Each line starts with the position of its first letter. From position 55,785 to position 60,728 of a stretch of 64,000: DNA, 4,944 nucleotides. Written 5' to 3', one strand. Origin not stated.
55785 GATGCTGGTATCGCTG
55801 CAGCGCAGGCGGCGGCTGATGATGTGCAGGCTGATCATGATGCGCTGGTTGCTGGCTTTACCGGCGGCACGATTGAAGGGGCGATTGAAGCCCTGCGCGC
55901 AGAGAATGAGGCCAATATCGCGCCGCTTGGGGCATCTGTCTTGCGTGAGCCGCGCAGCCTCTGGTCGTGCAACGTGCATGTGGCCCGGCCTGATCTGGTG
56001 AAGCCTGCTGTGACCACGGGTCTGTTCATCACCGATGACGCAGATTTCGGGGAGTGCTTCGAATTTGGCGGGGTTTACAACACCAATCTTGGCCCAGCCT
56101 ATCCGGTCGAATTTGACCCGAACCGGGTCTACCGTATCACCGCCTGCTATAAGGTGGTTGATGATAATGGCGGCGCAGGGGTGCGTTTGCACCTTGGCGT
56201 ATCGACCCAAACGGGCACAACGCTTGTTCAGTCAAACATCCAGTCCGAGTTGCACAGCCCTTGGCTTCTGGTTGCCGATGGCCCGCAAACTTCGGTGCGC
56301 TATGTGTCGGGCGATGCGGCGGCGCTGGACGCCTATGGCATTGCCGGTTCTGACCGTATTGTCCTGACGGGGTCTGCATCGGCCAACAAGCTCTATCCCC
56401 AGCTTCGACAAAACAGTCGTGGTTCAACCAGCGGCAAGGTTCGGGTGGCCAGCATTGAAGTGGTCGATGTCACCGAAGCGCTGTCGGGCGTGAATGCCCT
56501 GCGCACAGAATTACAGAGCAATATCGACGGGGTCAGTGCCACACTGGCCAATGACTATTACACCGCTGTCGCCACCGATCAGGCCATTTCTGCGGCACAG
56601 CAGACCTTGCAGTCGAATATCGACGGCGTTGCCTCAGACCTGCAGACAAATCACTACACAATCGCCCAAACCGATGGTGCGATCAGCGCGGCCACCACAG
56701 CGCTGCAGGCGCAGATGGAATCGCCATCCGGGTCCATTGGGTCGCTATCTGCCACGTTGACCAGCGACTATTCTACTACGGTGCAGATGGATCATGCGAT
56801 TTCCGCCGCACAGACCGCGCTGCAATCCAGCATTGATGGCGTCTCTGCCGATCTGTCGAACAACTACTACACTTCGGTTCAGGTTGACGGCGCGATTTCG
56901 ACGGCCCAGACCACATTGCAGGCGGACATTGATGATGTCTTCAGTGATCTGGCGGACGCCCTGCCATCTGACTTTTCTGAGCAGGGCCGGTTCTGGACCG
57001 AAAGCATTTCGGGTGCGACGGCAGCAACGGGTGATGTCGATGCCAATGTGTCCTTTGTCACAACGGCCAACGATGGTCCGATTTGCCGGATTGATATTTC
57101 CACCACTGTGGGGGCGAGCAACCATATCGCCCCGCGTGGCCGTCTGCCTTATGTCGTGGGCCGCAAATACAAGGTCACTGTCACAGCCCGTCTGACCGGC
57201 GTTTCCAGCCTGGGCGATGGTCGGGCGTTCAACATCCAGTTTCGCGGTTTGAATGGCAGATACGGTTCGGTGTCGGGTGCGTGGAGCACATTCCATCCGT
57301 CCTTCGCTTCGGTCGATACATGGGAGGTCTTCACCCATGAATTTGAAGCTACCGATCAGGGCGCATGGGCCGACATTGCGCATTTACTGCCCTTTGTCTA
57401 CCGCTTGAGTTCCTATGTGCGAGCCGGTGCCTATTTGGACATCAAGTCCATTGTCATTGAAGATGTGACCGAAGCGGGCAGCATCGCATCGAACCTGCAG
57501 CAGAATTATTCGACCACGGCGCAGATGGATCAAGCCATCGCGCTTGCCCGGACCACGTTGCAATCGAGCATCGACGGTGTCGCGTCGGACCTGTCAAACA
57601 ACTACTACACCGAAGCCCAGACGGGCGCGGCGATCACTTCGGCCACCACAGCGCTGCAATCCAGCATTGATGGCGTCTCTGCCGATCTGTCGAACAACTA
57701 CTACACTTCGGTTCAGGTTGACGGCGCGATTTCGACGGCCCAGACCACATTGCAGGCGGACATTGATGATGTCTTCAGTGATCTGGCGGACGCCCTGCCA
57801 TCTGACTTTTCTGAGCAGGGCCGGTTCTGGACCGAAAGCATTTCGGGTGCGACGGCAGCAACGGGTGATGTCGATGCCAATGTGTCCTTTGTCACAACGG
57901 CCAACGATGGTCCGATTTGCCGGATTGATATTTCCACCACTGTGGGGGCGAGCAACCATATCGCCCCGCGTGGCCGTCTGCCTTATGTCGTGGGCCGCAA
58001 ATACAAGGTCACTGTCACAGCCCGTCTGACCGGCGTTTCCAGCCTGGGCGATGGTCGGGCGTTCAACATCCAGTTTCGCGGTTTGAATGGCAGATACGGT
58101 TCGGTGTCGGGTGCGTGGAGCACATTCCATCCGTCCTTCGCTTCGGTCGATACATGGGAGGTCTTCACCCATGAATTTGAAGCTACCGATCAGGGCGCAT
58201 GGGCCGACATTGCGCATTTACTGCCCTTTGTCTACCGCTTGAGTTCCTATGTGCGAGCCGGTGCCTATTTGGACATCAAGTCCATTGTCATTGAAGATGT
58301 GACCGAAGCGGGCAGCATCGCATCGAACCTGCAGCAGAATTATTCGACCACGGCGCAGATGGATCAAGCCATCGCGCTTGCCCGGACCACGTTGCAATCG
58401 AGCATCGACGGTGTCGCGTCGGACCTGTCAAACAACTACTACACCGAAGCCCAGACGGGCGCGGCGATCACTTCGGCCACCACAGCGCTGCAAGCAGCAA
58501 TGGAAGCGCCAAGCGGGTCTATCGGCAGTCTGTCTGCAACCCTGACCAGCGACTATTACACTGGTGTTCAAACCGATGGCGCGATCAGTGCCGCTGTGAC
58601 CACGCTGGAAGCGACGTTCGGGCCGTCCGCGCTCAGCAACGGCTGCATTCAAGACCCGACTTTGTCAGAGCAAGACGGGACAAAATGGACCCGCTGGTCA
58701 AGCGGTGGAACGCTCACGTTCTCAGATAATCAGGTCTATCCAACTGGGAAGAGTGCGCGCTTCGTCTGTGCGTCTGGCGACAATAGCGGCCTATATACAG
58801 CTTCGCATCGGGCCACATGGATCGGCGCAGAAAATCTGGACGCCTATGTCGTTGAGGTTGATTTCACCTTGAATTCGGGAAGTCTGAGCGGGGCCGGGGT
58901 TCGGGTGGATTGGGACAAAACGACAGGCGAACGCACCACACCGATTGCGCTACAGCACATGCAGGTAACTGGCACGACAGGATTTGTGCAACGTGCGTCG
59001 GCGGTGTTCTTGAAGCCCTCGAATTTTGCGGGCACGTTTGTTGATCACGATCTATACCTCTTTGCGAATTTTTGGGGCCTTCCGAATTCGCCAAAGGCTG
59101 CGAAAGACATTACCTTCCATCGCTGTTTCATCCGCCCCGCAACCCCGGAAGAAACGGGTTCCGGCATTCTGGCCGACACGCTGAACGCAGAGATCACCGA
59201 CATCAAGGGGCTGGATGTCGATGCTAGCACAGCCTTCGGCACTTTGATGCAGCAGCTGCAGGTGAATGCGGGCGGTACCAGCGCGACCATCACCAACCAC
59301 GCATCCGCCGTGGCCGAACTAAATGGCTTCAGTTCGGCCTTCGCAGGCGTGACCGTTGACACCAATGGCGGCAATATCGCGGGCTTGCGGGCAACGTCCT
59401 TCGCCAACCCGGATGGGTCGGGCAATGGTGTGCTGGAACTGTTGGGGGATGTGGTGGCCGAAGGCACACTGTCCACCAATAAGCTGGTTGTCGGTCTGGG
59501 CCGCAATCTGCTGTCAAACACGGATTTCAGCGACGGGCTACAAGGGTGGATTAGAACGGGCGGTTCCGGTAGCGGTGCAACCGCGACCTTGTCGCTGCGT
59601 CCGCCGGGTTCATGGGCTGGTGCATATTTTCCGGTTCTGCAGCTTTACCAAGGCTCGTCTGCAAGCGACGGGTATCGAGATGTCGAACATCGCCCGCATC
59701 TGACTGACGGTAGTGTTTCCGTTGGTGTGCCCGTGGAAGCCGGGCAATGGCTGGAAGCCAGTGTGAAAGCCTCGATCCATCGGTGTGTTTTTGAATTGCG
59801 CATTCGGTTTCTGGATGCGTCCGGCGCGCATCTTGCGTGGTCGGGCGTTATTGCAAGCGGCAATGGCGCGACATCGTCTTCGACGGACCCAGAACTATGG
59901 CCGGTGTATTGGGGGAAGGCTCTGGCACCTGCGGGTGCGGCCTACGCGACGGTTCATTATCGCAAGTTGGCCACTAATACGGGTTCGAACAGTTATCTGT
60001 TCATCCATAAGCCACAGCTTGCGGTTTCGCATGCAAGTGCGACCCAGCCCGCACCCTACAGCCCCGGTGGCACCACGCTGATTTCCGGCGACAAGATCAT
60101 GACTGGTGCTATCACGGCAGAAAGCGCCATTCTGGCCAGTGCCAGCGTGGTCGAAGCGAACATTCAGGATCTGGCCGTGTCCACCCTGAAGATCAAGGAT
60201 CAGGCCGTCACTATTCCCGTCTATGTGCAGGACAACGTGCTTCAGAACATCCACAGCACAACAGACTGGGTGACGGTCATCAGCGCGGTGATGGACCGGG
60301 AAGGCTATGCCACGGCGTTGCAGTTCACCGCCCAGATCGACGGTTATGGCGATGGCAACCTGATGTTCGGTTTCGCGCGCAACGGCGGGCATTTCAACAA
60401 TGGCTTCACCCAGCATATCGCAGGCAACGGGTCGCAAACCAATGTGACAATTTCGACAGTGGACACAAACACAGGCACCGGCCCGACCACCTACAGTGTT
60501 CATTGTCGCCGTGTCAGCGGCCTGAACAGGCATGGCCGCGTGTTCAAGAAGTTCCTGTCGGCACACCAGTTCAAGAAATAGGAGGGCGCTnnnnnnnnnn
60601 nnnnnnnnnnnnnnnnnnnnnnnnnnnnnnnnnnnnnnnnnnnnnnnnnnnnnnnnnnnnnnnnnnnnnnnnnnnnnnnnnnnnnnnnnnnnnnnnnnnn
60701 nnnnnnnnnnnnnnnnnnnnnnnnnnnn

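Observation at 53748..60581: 2277-aa modular fibre: J/g15-like N-terminus followed by at least five beta-sandwich-like modules separated by 32-aa repeats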

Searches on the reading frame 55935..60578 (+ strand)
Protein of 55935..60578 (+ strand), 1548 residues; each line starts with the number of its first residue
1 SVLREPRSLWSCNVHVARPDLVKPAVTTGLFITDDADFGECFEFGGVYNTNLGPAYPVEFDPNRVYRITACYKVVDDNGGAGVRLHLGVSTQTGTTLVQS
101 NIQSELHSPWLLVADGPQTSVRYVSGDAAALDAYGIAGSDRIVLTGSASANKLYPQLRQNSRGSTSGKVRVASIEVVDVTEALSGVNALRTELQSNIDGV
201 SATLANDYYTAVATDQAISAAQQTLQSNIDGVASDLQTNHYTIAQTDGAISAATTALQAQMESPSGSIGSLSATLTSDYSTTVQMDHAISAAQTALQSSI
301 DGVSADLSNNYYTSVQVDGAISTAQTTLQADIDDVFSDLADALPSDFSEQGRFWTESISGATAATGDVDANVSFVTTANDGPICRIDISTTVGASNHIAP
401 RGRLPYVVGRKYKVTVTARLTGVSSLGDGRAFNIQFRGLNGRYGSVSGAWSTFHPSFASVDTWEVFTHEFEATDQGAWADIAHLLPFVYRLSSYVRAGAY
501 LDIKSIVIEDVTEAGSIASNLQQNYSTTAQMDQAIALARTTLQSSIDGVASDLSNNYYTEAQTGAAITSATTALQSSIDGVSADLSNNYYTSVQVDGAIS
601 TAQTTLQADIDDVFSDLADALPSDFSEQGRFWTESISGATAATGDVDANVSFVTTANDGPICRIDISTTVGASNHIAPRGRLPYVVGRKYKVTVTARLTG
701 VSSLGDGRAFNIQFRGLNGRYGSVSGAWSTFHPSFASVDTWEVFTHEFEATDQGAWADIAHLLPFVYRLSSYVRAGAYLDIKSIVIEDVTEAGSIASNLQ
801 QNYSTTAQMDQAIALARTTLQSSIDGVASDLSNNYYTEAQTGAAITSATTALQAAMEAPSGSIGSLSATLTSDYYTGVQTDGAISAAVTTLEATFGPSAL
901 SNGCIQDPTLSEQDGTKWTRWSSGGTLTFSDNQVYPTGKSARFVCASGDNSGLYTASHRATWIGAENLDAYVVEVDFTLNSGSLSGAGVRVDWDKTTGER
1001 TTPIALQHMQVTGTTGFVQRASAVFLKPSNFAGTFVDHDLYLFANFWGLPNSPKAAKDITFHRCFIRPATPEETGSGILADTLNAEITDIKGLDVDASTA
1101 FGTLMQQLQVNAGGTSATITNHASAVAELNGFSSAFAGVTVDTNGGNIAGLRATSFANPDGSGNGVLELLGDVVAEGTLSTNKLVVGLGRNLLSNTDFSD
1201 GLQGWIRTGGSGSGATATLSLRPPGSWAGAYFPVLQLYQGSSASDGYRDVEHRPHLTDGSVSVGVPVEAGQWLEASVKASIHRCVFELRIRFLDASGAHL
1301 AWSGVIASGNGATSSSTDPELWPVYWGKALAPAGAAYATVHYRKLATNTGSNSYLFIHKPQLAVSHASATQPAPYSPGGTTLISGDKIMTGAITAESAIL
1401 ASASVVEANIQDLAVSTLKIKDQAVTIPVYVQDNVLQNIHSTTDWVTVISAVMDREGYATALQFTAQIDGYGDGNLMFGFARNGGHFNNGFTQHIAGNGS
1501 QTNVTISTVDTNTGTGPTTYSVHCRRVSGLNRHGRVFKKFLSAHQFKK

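Call 52: search_dna_similar(query=window:55935-60578:+, collection=phages, mode=protein, max_rows=25)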
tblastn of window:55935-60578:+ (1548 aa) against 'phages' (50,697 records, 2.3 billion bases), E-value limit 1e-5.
Records with a match: 9; places in all: 25; records where one place covers at least 80% of the query: 0.
Best place of each record, by identity: <60% 9.
By first word of the organism name: Vibrio 3; Bacteriophage 3; Arthrobacter 3.
By host as written in the record: - 3; Vibrio fischeri 12A4 2; Arthrobacter globiformis B-2979 2; Vibrio cyclitrophicus 1F273 1; Arthrobacter globiformis NRRL B-2979 1.
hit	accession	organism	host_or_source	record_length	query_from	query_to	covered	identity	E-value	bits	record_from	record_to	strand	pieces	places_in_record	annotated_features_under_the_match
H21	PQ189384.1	Vibrio phage 1F273_PE002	Vibrio cyclitrophicus 1F273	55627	189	898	46%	27.3%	1e-38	164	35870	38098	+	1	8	hypothetical protein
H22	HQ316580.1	Vibrio phage douglas 12A4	Vibrio fischeri 12A4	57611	144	895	28%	36.9%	5e-15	220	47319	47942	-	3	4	hypothetical protein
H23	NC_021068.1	Vibrio phage douglas 12A4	Vibrio fischeri 12A4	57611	144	895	28%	36.9%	5e-15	220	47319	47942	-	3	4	tail fiber protein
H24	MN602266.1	Bacteriophage DSS3_VP1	-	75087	1174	1418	16%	39.4%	5e-28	130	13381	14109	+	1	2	host specificity protein J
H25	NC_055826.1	Bacteriophage DSS3_VP1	-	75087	1174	1418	16%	39.4%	5e-28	130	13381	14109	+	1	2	virion structural protein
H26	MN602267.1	Bacteriophage DSS3_PM1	-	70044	1174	1418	16%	37.5%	3e-26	124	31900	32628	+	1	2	host specificity protein J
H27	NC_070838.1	Arthrobacter phage SilentRX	Arthrobacter globiformis B-2979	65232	936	1205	17%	29.4%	1e-9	69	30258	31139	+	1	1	35: minor tail protein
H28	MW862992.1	Arthrobacter phage SilentRX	Arthrobacter globiformis B-2979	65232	936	1205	17%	29.4%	1e-9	69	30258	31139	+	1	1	35: minor tail protein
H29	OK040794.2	Arthrobacter phage Atuin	Arthrobacter globiformis NRRL B-2979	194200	965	1073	7%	37.6%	4e-7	61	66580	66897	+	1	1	89: minor tail protein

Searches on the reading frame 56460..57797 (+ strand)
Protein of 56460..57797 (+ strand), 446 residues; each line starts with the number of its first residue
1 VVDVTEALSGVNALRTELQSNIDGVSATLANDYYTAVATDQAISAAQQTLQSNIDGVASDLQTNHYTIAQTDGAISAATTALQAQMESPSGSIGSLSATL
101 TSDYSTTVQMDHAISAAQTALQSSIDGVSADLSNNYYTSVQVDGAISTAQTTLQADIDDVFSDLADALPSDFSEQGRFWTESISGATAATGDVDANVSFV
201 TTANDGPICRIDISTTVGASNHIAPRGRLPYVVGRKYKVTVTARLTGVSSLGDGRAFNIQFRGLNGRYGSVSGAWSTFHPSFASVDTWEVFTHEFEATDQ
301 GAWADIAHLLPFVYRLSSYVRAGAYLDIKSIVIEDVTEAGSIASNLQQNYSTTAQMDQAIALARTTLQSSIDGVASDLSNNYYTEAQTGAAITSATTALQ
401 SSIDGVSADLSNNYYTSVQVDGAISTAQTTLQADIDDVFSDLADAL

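Call 58: predict_structure(alignment_id=A4)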
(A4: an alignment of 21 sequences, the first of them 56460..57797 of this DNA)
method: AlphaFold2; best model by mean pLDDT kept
length: 446 residues; sequences in the alignment: 21
mean_pLDDT: 78.2   pTM: 0.47
mean pLDDT of the five models: 78.2, 77.3, 73.7, 72.8, 72.7
residues with pLDDT >= 90: 92; 70-90: 251; 50-70: 89; < 50: 14
segments of 3 or more residues with pLDDT < 50: 89-92, 164-167
pLDDT, mean of each block of 10 residues (from residue 1): 65 84 81 76 82 80 73 77 65 50 64 82 84 74 74 70 53 65 60 82 91 79 82 93 90 87 90 94 94 95 93 88 92 84 56 68 87 81 69 79 77 61 80 87 75
secondary structure, 60 per line:
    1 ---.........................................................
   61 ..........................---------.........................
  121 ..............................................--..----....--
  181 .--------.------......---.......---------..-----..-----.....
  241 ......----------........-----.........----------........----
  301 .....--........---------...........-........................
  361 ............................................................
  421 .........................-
elements in order: H4-86 H96-166 H175-178 E197-202 E206-212 E236-246 E257-264 E270-278 E289-296 H301-305 E308-315 E325-335 H337-445

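Call 63: fold_search(model_id=the predicted structure, library=pdb)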
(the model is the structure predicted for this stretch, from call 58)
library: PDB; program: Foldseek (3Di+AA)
matches with E <= 10: 1447; with E <= 0.001: 127
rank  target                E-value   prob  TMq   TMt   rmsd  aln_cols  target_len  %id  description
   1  3jxs_A                1.5e-06  1.00  0.23  0.54   4.9       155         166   17  Crystal structure of XG34, an evolved xyloglucan binding CBM (released 2009-10-27)
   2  2y64_A                4.2e-06  1.00  0.22  0.54   4.4       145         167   14  Xylopentaose binding mutated (X-2 L110F) CBM4-2 Carbohydrate Binding Module from a Thermostable Rhodothermus marinus X (released 2012-03-07)
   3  1k42_MODEL_1_A        5.6e-06  1.00  0.24  0.55   5.5       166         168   15  The Solution Structure of the CBM4-2 Carbohydrate Binding Module from a Thermostable Rhodothermus marinus Xyla (released 2002-05-29)
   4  4bj0_A                5.9e-06  1.00  0.22  0.53   5.0       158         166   16  Xyloglucan binding module (CBM4-2 X2-L110F) in complex with branched xyloses (released 2014-04-23)
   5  2y6k_A                1.2e-05  1.00  0.23  0.55   4.7       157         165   15  Xylotetraose bound to X-2 engineered mutated CBM4-2 Carbohydrate Binding Module from a Thermostable Rhodothermus marin (released 2012-03-07)
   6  2y6j                  1.2e-05  1.00  0.23  0.55   4.0       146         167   16  X-2 engineered mutated CBM4-2 Carbohydrate Binding Module from a Thermostable Rhodothermus marinus Xylanase (released 2012-03-07)
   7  8iq9_B                1.7e-05  1.00  0.23  0.19   3.8       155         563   10  Crystal structure of trimeric K2-2 TSP in complex with tetrasaccharide and octasaccharide (released 2024-02-21)
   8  8iqe_C                3.1e-05  1.00  0.24  0.19   4.4       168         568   11  Crystal structure of tetrameric K2-2 TSP (released 2024-02-21)
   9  9qxq                  3.3e-05  1.00  0.24  0.11   4.9       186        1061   11  native structure of full-length pesticidal protein Cry1Ca18 at pH9, from crystals formed in vivo (released 2026-02-11)
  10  8iqe_A                3.5e-05  1.00  0.23  0.18   3.9       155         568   10  Crystal structure of tetrameric K2-2 TSP (released 2024-02-21)
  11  8w7n                  3.7e-05  1.00  0.23  0.11   3.5       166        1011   10  Crystal structure of the in-cell Cry1Aa purified from Bacillus thuringiensis (released 2024-03-06)
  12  9h99                  3.9e-05  1.00  0.24  0.11   4.9       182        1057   12  Native structure of the full-length pesticidal protein Cry1Ca18 at pH7, from crystals formed in vivo (released 2025-11-12)
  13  8iq5_D                4.1e-05  1.00  0.25  0.20   4.1       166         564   11  Crystal structure of trimeric K2-2 TSP (released 2024-02-21)
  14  3oeb_A                4.9e-05  1.00  0.24  0.66   4.5       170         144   12  Crystal structure of the Q121E mutant of C.polysaccharolyticus CBM16-1 bound to mannopentaose (released 2010-08-25)
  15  3oea_A                5.2e-05  1.00  0.25  0.67   4.2       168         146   11  Crystal structure of the Q121E mutants of C.polysaccharolyticus CBM16-1 bound to cellopentaose (released 2010-08-25)
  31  2zew_B                1.1e-04  1.00  0.25  0.67   4.1       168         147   12  Family 16 Cabohydrate Binding Domain Module 1 (released 2008-03-04)
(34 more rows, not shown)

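Call 73: search_solved_structures(query=A4, max_evalue=10)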
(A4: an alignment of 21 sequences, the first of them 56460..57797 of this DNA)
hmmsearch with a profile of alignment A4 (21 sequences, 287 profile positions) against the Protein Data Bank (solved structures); distinct sequences matched with E-value up to 10: 14.
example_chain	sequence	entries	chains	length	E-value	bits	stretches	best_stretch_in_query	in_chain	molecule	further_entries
2y64_A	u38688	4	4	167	0.1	15.2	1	88-201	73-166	XYLANASE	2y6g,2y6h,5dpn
1frf_L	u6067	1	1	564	0.12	15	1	146-223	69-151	[NI-FE] HYDROGENASE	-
2y6j_A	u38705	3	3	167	0.16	14.6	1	88-201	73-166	XYLANASE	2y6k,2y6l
3ryk_A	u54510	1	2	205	0.41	13.2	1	18-110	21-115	dTDP-4-dehydrorhamnose 3,5-epimerase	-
3rl7_B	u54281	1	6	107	0.53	12.9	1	189-214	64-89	Disks large homolog 1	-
8cn1_B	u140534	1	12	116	0.58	12.7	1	189-214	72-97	Disks large homolog 1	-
1yrq_H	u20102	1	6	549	0.59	12.7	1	146-222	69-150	Periplasmic [NiFe] hydrogenase large subunit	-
1yqw_Q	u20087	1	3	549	0.6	12.7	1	146-222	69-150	Periplasmic [NiFe] hydrogenase large subunit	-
4ud2_Q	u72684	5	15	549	0.61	12.7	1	146-222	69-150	NICKEL-DEPENDENT HYDROGENASE LARGE SUBUNIT | PERIPLASMIC [NIFE] HYDROGENASE LARGE SUBUNIT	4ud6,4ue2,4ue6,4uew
4ucq_Q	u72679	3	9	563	0.63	12.6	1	146-222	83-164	NICKEL-DEPENDENT HYDROGENASE LARGE SUBUNIT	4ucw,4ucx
4upe_Q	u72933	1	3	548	0.63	12.6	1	146-222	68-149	NICKEL-DEPENDENT HYDROGENASE LARGE SUBUNIT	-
4urh_Q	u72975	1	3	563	0.64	12.6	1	146-222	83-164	NICKEL-DEPENDENT HYDROGENASE LARGE SUBUNIT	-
3h3x_Q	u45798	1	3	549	1.1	11.8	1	147-222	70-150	Periplasmic [NiFe] hydrogenase large subunit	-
3tc9_A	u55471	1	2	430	2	11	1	113-180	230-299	Hypothetical hydrolase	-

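Call 84: search_protein_families(library=pfam, alignment_id=A4, max_evalue=0.1)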
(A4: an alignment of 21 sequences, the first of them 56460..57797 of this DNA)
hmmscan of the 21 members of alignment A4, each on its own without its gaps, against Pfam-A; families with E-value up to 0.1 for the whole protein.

A. member 1, window:56460-57797:+ (446 aa): 9 families
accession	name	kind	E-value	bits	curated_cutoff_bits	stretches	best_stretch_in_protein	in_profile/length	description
PF07889.17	DUF1664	-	8.2e-06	26.3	34.6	0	8-75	54-117/124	Protein of unknown function (DUF1664)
PF15561.11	Imm15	-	1.5e-05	25.5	22.9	0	93-144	32-82/151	Immunity protein 15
PF03061.28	4HBT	-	9.1e-05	23.1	20.6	0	353-393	10-51/79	Thioesterase superfamily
PF04513.17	Baculo_PEP_C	-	0.0066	17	38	0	69-134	30-96/140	Baculovirus polyhedron envelope protein, PEP, C terminus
PF14478.12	DUF4430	-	0.0068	17.3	23.8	0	123-148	27-52/72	Domain of unknown function (DUF4430)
PF05700.16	BCAS2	-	0.0098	16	24.5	0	4-57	146-199/206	Breast carcinoma amplified sequence 2 (BCAS2)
PF01442.23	Apolipoprotein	-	0.023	14.8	90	0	13-130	59-172/190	Apolipoprotein A1/A4/E domain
PF22685.1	Gal80p_C-like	-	0.073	13.7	29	0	107-153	53-99/152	Gal80p, C-terminal domain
PF03923.18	Lipoprotein_16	-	0.073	13.2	25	0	121-171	101-151/159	Uncharacterized lipoprotein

B. families by the number of members that match (of 21 scanned): 12 families
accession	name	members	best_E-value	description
PF07889.17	DUF1664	1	8.2e-06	Protein of unknown function (DUF1664)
PF15561.11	Imm15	1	1.5e-05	Immunity protein 15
PF03061.28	4HBT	1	9.1e-05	Thioesterase superfamily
PF04513.17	Baculo_PEP_C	1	0.0066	Baculovirus polyhedron envelope protein, PEP, C terminus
PF14478.12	DUF4430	1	0.0068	Domain of unknown function (DUF4430)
PF05700.16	BCAS2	1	0.0098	Breast carcinoma amplified sequence 2 (BCAS2)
PF01442.23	Apolipoprotein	1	0.023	Apolipoprotein A1/A4/E domain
PF16956.11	Porin_7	1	0.061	Putative general bacterial porin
PF22685.1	Gal80p_C-like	1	0.073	Gal80p, C-terminal domain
PF03923.18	Lipoprotein_16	1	0.073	Uncharacterized lipoprotein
PF16056.10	DUF4799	1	0.078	Domain of unknown function (DUF4799)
PF09343.15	DUF2460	1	0.081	Conserved hypothetical protein 2217 (DUF2460)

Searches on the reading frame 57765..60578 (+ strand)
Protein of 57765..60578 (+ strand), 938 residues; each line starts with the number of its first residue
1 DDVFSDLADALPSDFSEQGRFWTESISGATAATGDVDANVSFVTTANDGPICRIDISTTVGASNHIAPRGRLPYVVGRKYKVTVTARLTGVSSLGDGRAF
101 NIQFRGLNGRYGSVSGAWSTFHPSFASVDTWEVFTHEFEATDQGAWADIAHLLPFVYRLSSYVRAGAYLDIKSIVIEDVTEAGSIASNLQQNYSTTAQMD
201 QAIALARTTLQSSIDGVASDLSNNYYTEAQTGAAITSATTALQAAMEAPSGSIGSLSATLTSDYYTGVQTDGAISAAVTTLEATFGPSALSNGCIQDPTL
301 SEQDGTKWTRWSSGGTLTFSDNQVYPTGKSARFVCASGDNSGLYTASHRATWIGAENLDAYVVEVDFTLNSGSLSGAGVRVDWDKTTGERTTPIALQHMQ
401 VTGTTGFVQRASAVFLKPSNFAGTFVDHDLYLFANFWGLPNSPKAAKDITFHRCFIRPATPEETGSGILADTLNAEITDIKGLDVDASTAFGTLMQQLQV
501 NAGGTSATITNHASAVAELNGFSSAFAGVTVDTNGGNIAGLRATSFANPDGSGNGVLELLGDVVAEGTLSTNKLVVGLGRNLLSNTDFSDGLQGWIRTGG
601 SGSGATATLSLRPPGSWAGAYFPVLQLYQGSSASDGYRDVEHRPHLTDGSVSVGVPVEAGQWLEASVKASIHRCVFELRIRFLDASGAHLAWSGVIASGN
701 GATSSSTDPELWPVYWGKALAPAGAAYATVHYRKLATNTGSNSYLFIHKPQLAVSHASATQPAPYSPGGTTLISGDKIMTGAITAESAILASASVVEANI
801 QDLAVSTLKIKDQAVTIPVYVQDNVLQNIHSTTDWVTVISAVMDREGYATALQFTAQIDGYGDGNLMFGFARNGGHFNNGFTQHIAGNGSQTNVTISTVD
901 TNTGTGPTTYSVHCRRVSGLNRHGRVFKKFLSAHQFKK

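Call 28: search_protein_representatives(protein=window:57765-60578:+)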
Query: 938 residues. Proteins with E-value up to 0.001 (for the whole library): 773; up to 1e-10: 512; up to 1e-30: 256. The best 150 are listed.
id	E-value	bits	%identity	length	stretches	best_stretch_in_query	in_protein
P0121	1.0e-224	765.0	47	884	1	11-938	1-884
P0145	3.0e-163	561.7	90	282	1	657-938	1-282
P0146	1.5e-156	539.5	76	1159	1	472-794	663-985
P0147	1.1e-152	526.7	44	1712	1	4-806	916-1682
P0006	2.3e-152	525.6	44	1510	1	4-803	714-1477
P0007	1.1e-151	523.4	59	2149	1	507-938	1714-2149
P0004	3.3e-145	501.9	40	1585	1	8-918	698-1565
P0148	3.4e-145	501.9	39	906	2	255-937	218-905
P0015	1.2e-138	480.3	42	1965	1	225-937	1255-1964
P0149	3.2e-129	449.1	37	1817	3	184-813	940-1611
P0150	1.2e-126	440.5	60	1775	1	474-815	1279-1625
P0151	4.1e-120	418.9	55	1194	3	183-504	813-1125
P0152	8.2e-119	414.6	40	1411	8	503-817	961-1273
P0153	2.2e-117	409.9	41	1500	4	470-803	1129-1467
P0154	6.7e-113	395.0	37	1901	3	497-861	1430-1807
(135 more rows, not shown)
